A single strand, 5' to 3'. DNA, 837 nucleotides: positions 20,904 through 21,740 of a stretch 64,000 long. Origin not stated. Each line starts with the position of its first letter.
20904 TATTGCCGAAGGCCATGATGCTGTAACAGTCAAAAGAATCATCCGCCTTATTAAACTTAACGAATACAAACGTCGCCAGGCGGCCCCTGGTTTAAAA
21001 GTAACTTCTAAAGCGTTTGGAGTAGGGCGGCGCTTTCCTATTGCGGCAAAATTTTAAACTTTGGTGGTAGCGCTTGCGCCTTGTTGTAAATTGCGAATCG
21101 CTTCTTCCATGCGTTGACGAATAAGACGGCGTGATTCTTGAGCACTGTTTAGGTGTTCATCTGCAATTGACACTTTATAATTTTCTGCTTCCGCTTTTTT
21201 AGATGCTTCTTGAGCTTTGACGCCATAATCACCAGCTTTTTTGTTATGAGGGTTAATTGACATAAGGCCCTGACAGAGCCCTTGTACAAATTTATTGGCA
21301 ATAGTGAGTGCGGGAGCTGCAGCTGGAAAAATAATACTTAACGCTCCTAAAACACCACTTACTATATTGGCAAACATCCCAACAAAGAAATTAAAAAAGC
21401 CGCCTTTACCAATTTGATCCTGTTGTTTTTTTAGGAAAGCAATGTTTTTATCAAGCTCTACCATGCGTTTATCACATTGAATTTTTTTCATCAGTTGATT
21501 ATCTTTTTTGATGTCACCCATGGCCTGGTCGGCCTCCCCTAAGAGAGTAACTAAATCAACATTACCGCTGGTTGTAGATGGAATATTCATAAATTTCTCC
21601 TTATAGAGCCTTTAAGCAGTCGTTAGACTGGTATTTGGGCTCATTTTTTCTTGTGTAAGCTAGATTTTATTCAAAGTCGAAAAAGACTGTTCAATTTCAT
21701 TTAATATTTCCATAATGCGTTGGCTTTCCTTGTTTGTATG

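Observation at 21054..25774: Orphan injectisome export gate (sctV) followed by a five-gene cassette of paralogous small proteins with needle/filament-like C-termini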

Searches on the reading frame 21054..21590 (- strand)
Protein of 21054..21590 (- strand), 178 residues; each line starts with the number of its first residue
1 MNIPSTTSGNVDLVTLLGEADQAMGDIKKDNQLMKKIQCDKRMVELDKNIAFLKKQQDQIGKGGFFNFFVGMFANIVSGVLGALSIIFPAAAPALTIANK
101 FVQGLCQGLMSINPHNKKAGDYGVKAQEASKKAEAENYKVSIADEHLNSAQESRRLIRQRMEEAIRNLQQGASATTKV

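Call 4: search_protein_families(library=pfam, proteins=[window:21054-21590:-], max_evalue=1)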
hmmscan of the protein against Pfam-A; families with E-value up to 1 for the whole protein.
window:21054-21590:- (178 aa): 1 family
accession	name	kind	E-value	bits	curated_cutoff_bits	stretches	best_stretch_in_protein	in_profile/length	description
PF14916.11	CCDC92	-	0.04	14.2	28.3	1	41-60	2-21/57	Coiled-coil domain of unknown function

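Call 5: search_protein_families(library=ncbifam, proteins=[window:21054-21590:-], max_evalue=1)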
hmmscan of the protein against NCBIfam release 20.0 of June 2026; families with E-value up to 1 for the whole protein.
window:21054-21590:- (178 aa): 0 families

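Call 20: search_protein_families(library=ncbifam, proteins=[L020:6709-7431:-, L020:5876-6685:-, L020:5228-5833:-, L020:4880-5191:-, L020:4356-4853:-, L020:3437-4435:-, L020:2145-3440:-, L020:1639-2148:-, L020:7715-8908:-, L020:12039-13379:+], max_evalue=0.01)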
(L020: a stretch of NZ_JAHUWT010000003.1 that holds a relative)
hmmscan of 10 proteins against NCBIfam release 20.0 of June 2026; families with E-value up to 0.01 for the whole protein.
L020:6709-7431:- (240 aa): 3 families
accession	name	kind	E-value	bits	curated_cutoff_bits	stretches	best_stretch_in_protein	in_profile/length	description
TIGR04523.1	Mplasa_alph_rch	subfamily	0.0016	16.5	270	0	18-89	393-463/745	helix-rich protein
NF006543.0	PRK09039.1-2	equivalog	0.0045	16.8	305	0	156-230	145-220/350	peptidoglycan -binding protein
NF002556.0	PRK02119.1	equivalog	0.0095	16.1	119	0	160-196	6-42/73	hypothetical protein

L020:5876-6685:- (269 aa): 0 families

L020:5228-5833:- (201 aa): 0 families

L020:4880-5191:- (103 aa): 2 families
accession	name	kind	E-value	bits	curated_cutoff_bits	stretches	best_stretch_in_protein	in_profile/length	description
NF051897.1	Btc22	equivalog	3.7e-23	81.8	100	1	9-103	5-96/96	Btc22 family type III secretion system chaperone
TIGR02573.1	LcrG_PcrG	equivalog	0.0027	17.6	90.8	0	8-78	2-67/90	LcrG family type III secretion system chaperone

L020:4356-4853:- (165 aa): 7 families
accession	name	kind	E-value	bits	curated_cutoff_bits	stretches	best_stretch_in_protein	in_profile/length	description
TIGR02552.1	LcrH_SycD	equivalog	5.5e-33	113.6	104.8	1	24-155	2-134/136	SycD/LcrH family type III secretion system chaperone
NF011859.0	PRK15331.1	equivalog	4e-14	53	184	1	17-135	14-132/165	type III secretion system translocator chaperone SicA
NF011886.0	PRK15359.1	equivalog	1.5e-10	41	146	1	38-143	22-127/144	type III secretion system chaperone protein SscB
NF040959.1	MamA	equivalog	1.8e-06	27.6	200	1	30-137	61-168/204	magnetosome protein MamA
NF011890.0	PRK15363.1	equivalog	4.4e-06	26.4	163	1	18-156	12-152/157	CesD/SycD/LcrH family type III secretion system chaperone SscA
TIGR02917.1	PEP_TPR_lipo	equivalog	2.7e-05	22.2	312.2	1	38-147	565-674/899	XrtA/PEP-CTERM system TPR-repeat protein PrsT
NF047371.1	FlcA_CTERM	equivalog_domain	0.00015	20.4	300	1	40-100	473-533/646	periplasmic flagellar collar protein FlcA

L020:3437-4435:- (332 aa): 2 families
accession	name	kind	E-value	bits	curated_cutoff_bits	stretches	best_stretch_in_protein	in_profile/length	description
NF038055.1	T3SS_SctB_pilot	subfamily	4.4e-25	88.8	37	1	38-332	9-313/313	type III secretion system translocon subunit SctB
NF052420.1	translocon_SseD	equivalog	5.9e-09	36.2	130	2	219-320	52-151/152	type III secretion system translocon protein SseD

L020:2145-3440:- (431 aa): 2 families
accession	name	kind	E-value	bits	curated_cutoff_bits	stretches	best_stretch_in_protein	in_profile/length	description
NF011889.0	PRK15362.1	equivalog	4e-06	25.8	540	1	98-185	111-194/476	type III secretion system translocon protein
NF046000.1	MAG1210_fam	subfamily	0.007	15.1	275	0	102-204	26-122/550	MAG1210 family protein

L020:1639-2148:- (169 aa): 12 families
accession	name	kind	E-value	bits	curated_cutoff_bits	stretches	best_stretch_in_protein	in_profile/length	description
TIGR02552.1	LcrH_SycD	equivalog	8.2e-33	113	104.8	1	33-161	6-134/136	SycD/LcrH family type III secretion system chaperone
NF011890.0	PRK15363.1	equivalog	5.6e-11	42.3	163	1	41-161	31-151/157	CesD/SycD/LcrH family type III secretion system chaperone SscA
NF011859.0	PRK15331.1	equivalog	2.2e-06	27.9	184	1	40-159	32-147/165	type III secretion system translocator chaperone SicA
TIGR02917.1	PEP_TPR_lipo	equivalog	9.5e-06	23.8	312.2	1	42-144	564-666/899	XrtA/PEP-CTERM system TPR-repeat protein PrsT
TIGR02795.1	tol_pal_ybgF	equivalog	6.1e-05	23.6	90.1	1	48-141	5-104/119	tol-pal system protein YbgF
NF040959.1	MamA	equivalog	6.5e-05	22.5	200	1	39-143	30-135/204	magnetosome protein MamA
NF011886.0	PRK15359.1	equivalog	8.7e-05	22.3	146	1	43-161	22-140/144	type III secretion system chaperone protein SscB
NF008520.0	PRK11447.1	equivalog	0.00028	18.8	858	1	69-159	594-683/1157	cellulose synthase complex outer membrane protein BcsC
NF052415.1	T3SS_chap_SctY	equivalog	0.00061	20.3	70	0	40-98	1-59/106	type III secretion apparatus assembly chaperone SctY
TIGR03939.1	PGA_TPR_OMP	equivalog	0.0017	16.7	366.65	0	36-98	80-139/800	poly-beta-1,6 N-acetyl-D-glucosamine export porin PgaA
NF047371.1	FlcA_CTERM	equivalog_domain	0.0032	16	300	1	31-103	459-531/646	periplasmic flagellar collar protein FlcA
NF011726.0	PRK15179.1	equivalog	0.0048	15.2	733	1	28-155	35-162/694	Vi polysaccharide biosynthesis protein TviE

L020:7715-8908:- (397 aa): 0 families

L020:12039-13379:+ (446 aa): 3 families
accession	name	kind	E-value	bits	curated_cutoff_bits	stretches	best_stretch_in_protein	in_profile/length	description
TIGR02500.1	type_III_yscD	equivalog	7.6e-62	209.6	86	1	12-445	2-411/413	type III secretion system inner membrane ring subunit SctD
NF041525.1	HrpD5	equivalog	2.5e-13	50.2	300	1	132-307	101-271/314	HrpD5 family protein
NF051434.1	ArfA_OmpATb_N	equivalog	0.001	19.4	81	0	276-312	74-109/114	channel-forming protein ArfA/OmpATb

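Call 47: find_homologous_proteins(query=A4, max_evalue=0.01)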
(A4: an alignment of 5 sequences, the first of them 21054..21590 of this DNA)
Query A4 (5 sequences) (178 aa, profile of the alignment): 7 proteins with E <= 0.01 among 8000 candidates.
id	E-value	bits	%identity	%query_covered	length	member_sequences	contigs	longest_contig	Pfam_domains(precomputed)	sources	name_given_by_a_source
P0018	7.9e-68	246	100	87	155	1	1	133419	-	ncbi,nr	ncbi:hypothetical protein K1X76_03770 [bacterium]|nr:hypothetical protein [bacterium]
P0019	7.8e-65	236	27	78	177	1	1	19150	-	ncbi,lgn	-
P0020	4.4e-64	234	32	89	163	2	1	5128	-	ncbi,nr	ncbi:MAG TPA: hypothetical protein VJC18_04835 [bacterium]|nr:hypothetical protein [bacterium]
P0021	1.6e-35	141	23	96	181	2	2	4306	-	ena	-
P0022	3.7e-30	123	28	69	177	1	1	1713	-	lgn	-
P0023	1.8e-27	114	31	25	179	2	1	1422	-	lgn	-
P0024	7.5e-20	89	30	78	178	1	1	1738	-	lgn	-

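Call 56: predict_structure(alignment_id=A6)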
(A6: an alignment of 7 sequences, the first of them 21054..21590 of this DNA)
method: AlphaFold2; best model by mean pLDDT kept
length: 178 residues; sequences in the alignment: 7
mean_pLDDT: 39.6   pTM: 0.23
mean pLDDT of the five models: 39.6, 39.3, 37.9, 37.1, 35.4
residues with pLDDT >= 90: 0; 70-90: 0; 50-70: 1; < 50: 177
segments of 3 or more residues with pLDDT < 50: 1-88, 90-178
pLDDT, mean of each block of 10 residues (from residue 1): 37 36 37 39 41 42 46 46 44 43 41 41 37 34 36 38 40 33
secondary structure, 60 per line:
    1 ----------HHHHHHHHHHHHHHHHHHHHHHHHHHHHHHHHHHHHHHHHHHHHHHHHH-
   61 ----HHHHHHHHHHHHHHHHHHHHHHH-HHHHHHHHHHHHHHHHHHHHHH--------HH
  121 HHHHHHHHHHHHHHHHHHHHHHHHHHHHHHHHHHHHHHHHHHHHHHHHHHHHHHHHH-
elements in order: H11-59 H65-87 H89-110 H119-177

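Call 70: search_protein_representatives(alignment_id=A6)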
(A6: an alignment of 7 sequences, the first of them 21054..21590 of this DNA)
Query: 7 sequences, 180 profile positions. Proteins with E-value up to 0.001 (for the whole library): 57; up to 1e-10: 32; up to 1e-30: 7. The best 57 are listed.
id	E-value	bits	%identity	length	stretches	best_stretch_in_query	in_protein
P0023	8.8e-74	263.7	-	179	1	1-180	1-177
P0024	4.1e-69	248.5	-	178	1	5-180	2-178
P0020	9.3e-54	198.5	-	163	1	11-180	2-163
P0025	5.9e-45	169.8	-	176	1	1-179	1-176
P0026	3.0e-34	134.9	-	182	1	3-180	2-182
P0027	2.1e-33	132.2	-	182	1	5-180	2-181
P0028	1.5e-31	126.1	-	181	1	1-179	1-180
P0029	3.0e-29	118.6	-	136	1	7-127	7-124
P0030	3.6e-29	118.4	-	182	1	9-180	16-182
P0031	3.7e-26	108.5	-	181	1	7-180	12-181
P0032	3.8e-26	108.5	-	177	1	1-180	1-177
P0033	5.4e-25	104.8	-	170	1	1-179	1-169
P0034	2.7e-24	102.5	-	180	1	3-179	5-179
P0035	4.7e-23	98.5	-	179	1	4-180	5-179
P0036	1.2e-22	97.1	-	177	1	11-179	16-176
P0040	1.2e-17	80.9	-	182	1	5-178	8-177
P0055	6.8e-09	52.3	-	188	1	5-179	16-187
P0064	4.4e-05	39.9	-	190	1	11-176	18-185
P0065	4.9e-05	39.7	-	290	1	13-176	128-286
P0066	5.5e-05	39.6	-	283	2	26-93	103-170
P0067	7.5e-05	39.1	-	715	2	11-66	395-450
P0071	2.0e-04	37.7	-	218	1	8-178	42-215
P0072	5.6e-04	36.3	-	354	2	18-87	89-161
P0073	6.6e-04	36.1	-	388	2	26-113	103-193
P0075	8.0e-04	35.8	-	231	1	7-177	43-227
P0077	9.5e-04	35.6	-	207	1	5-177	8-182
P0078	9.9e-04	35.5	-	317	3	26-88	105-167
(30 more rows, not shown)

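Call 71: search_protein_families(library=pfam, proteins=[P0065, P0066, P0067, P0072, P0073, P0078, P0071, P0075, P0077, P0064], max_evalue=0.01)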
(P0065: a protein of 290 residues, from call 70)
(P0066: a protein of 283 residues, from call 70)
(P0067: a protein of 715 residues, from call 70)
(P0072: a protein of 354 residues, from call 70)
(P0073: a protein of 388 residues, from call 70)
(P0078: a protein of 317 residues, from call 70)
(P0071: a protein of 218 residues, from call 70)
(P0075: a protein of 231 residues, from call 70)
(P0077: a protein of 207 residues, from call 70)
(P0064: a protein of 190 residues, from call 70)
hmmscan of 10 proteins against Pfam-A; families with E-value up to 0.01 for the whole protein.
P0065 (290 aa): 1 family
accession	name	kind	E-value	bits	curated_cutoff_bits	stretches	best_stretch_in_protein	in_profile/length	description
PF04212.24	MIT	-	0.001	19.6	30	1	253-282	14-42/66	MIT (microtubule interacting and transport) domain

P0066 (283 aa): 2 families
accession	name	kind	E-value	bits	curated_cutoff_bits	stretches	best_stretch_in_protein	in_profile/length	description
PF04888.17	SseC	-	0.002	18.2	30.2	1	138-282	174-312/312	Secretion system effector C (SseC) like family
PF05844.17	YopD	-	0.0047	16.5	25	0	88-274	66-234/297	YopD protein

P0067 (715 aa): 18 families
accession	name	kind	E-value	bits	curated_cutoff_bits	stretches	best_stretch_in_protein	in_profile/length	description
PF13424.12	TPR_12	-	3.2e-31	107.8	30.1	3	631-707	4-76/77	Tetratricopeptide repeat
PF13374.12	TPR_10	-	2.8e-22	78.4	27.5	3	677-708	3-34/42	Tetratricopeptide repeat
PF07719.23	TPR_2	-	9.6e-20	69.5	27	2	267-285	11-29/34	Tetratricopeptide repeat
PF13176.12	TPR_7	-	1.9e-16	59.1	27.9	1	588-619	2-33/36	Tetratricopeptide repeat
PF00515.34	TPR_1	-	3.2e-16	58.8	27.8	1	677-705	2-30/34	Tetratricopeptide repeat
PF24885.1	TPR_NPHP3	-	2.1e-13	50.7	100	3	632-709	143-216/239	Nephrocystin-3 TPR domain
PF13428.12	TPR_14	-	1.5e-12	47.3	23.5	0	635-667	6-38/44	Tetratricopeptide repeat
PF14559.12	TPR_19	-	5.9e-12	46.2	25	1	565-613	7-53/68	Tetratricopeptide repeat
PF13181.12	TPR_8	-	6.8e-06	26.3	25.7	0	677-705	2-30/34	Tetratricopeptide repeat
PF25068.1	ARM_TT21_4th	-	0.0001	23.1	30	0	565-624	15-71/153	Tetratricopeptide repeat protein 21 forth ARM domain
PF12895.13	ANAPC3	-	0.00023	21.8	27.2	0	5-53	30-82/82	Anaphase-promoting complex, cyclosome, subunit 3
PF13174.12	TPR_6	-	0.00071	20.5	26.3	0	34-58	7-31/33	Tetratricopeptide repeat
PF13414.12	TPR_11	-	0.00087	19.4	26.8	1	267-285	4-22/42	TPR repeat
PF17874.7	TPR_MalT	-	0.00096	19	45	0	525-618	98-194/336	MalT-like TPR region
PF14853.12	Fis1_TPR_C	-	0.0023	18.5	25.3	0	34-73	8-47/53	Fis1 C-terminal tetratricopeptide repeat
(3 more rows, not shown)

P0072 (354 aa): 2 families
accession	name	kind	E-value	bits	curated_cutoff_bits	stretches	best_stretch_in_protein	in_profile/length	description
PF04888.17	SseC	-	6.4e-25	88.8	30.2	2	158-352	136-312/312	Secretion system effector C (SseC) like family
PF06109.18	HlyE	-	0.0045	16.8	25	1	62-168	121-231/333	Haemolysin E (HlyE)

P0073 (388 aa): 1 family
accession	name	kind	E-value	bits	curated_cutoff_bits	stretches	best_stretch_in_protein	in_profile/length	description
PF05844.17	YopD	-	5.8e-06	26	25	1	107-178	84-159/297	YopD protein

P0078 (317 aa): 0 families

P0071 (218 aa): 0 families

P0075 (231 aa): 1 family
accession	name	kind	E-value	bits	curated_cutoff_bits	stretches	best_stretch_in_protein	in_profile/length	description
PF11239.13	DUF3040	-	0.0038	17.9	24.7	1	61-119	5-67/84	Protein of unknown function (DUF3040)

P0077 (207 aa): 0 families

P0064 (190 aa): 1 family
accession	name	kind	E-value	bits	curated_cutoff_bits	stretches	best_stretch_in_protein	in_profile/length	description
PF05524.18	PEP-utilisers_N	-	9.5e-05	23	24.4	1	124-182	24-81/121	PEP-utilising enzyme, N-terminal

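Call 72: search_protein_families(library=ncbifam, proteins=[P0065, P0066, P0067, P0072, P0073, P0078, P0071, P0075, P0077, P0064], max_evalue=0.01)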
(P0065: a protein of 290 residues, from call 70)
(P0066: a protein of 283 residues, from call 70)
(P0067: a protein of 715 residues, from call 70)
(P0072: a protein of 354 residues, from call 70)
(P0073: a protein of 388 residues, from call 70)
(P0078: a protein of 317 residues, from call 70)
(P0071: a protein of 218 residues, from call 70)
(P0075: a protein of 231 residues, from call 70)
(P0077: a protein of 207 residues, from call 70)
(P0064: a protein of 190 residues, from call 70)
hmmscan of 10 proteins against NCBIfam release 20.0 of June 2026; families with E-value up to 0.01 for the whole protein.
P0065 (290 aa): 0 families

P0066 (283 aa): 4 families
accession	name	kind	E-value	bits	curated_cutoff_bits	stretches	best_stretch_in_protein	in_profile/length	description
NF038055.1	T3SS_SctB_pilot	subfamily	4.6e-23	82.2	37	2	38-172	30-164/313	type III secretion system translocon subunit SctB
NF052420.1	translocon_SseD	equivalog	1.5e-09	38.2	130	1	99-268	3-141/152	type III secretion system translocon protein SseD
TIGR02101.1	IpaC_SipC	subfamily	0.0012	18.6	130.75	1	189-276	221-310/314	IpaC/SipC family type III secretion system effector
NF011888.0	PRK15361.1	equivalog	0.005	16.5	266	0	68-166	19-110/195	SPI-2 type III secretion system translocon protein SseD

P0067 (715 aa): 8 families
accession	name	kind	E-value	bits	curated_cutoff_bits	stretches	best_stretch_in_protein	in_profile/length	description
NF040586.1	FxSxx_TPR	equivalog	1.8e-08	33.3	300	1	517-710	396-590/830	FxSxx-COOH system tetratricopeptide repeat protein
NF047371.1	FlcA_CTERM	equivalog_domain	2e-07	29.9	300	1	587-706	349-469/646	periplasmic flagellar collar protein FlcA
NF047558.1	TPR_END_plus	domain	1.8e-05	24.6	32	0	31-60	3-33/56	TPR end-of-group domain-containing protein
TIGR00540.1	TPR_hemY_coli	hypoth_equivalog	0.00028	19.8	142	0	528-652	275-381/385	heme biosynthesis-associated TPR protein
TIGR02552.1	LcrH_SycD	equivalog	0.0009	19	104.8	0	13-57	67-116/136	SycD/LcrH family type III secretion system chaperone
TIGR02521.1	type_IV_pilW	equivalog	0.001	18.6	154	0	527-659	44-164/234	type IV pilus biogenesis/stability protein PilW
NF041717.1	HaaA_phane_TPR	equivalog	0.0017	16.6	1125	1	567-707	737-863/882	cyclophane-containing RiPP biosynthesis TPR protein HaaT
NF053617.1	SARPRegAfsRStmc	equivalog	0.0055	14.7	1430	0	591-703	782-883/986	SARP-family global regulator AfsR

P0072 (354 aa): 1 family
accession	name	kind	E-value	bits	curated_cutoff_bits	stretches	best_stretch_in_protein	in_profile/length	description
NF052420.1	translocon_SseD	equivalog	0.0098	16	130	1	226-339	41-145/152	type III secretion system translocon protein SseD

P0073 (388 aa): 2 families
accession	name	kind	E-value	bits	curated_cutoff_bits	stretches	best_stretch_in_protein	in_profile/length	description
NF038055.1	T3SS_SctB_pilot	subfamily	1.5e-18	67.4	37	2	74-199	66-190/313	type III secretion system translocon subunit SctB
NF052420.1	translocon_SseD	equivalog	0.00078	19.6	130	1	99-171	3-71/152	type III secretion system translocon protein SseD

P0078 (317 aa): 1 family
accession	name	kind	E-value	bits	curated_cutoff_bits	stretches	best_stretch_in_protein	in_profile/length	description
NF038055.1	T3SS_SctB_pilot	subfamily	6e-24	85.1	37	1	40-316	30-311/313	type III secretion system translocon subunit SctB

P0071 (218 aa): 2 families
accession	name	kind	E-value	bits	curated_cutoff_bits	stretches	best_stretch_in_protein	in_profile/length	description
NF052420.1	translocon_SseD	equivalog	3.4e-08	33.7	130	1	71-207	17-145/152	type III secretion system translocon protein SseD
NF038055.1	T3SS_SctB_pilot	subfamily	6.4e-07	29.1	37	2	47-114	88-156/313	type III secretion system translocon subunit SctB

P0075 (231 aa): 2 families
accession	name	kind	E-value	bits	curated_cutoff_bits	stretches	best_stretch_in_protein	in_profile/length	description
NF038055.1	T3SS_SctB_pilot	subfamily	0.0017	17.9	37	0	48-117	88-157/313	type III secretion system translocon subunit SctB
NF052420.1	translocon_SseD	equivalog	0.0098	16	130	0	91-216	39-144/152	type III secretion system translocon protein SseD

P0077 (207 aa): 1 family
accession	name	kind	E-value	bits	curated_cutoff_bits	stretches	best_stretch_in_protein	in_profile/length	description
NF046098.1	RSP_7527_fam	equivalog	0.0055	16.5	26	1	49-84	3-38/48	RSP_7527 family protein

P0064 (190 aa): 1 family
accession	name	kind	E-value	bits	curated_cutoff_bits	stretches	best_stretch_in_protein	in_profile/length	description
NF038055.1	T3SS_SctB_pilot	subfamily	5.2e-08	32.7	37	2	17-84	89-154/313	type III secretion system translocon subunit SctB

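Call 75: search_protein_families(library=ncbifam, proteins=[L001:3107-3400:+], max_evalue=0.5)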
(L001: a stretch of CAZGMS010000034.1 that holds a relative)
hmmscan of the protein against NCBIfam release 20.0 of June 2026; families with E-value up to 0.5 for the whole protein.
L001:3107-3400:+ (97 aa): 1 family
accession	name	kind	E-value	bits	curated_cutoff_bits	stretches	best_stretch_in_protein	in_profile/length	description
NF033611.0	SAVED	domain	0.11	12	33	1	49-93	45-91/261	SAVED domain-containing protein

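Call 76: find_encoding_contigs(protein=P0026, flank=10000, max_places=3)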
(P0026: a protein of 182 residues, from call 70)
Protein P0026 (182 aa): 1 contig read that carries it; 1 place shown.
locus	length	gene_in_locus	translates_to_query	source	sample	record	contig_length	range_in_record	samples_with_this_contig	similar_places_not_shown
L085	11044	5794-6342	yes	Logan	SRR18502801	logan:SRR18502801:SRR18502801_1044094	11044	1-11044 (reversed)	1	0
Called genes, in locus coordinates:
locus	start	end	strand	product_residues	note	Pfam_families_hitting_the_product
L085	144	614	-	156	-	PF09970:DUF2204 (weak)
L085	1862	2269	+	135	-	-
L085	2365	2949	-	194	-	PF13302:Acetyltransf_3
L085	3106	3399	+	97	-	-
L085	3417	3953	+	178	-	-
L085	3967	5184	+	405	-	-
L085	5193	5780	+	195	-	-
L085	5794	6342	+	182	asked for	-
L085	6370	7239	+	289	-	PF02557:VanY, PF13539:Peptidase_M15_4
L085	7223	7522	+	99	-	PF04014:MazE_antitoxin (weak)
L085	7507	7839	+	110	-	PF02452:PemK_toxin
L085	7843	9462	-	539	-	PF00795:CN_hydrolase, PF02540:NAD_synthase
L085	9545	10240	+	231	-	PF00702:Hydrolase, PF13419:HAD_2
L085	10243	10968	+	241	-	PF12804:NTP_transf_3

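Call 77: find_encoding_contigs(protein=P0040, flank=10000, max_places=3)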
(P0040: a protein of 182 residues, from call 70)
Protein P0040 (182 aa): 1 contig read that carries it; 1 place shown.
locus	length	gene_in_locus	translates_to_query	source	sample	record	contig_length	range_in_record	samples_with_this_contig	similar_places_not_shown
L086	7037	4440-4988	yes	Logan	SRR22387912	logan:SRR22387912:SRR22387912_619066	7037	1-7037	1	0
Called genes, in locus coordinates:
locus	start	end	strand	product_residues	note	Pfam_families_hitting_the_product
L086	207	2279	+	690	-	PF00771:FHIPEP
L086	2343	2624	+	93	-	PF04365:BrnT_toxin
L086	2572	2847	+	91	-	-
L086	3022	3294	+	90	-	-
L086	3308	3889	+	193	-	-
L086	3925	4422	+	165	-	-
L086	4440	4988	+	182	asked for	-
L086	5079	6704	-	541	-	PF00795:CN_hydrolase, PF02540:NAD_synthase, PF03054:tRNA_Me_trans (weak)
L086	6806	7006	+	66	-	PF01192:RNA_pol_Rpb6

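Call 78: find_encoding_contigs(protein=P0055, flank=10000, max_places=2)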
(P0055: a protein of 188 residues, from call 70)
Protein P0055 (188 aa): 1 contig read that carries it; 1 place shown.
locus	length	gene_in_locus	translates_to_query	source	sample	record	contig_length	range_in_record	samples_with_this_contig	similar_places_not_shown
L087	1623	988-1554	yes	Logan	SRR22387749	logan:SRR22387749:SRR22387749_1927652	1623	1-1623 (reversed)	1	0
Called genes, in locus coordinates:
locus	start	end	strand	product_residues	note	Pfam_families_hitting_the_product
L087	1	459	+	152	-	?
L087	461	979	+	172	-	-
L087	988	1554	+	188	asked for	PF04888:SseC (weak)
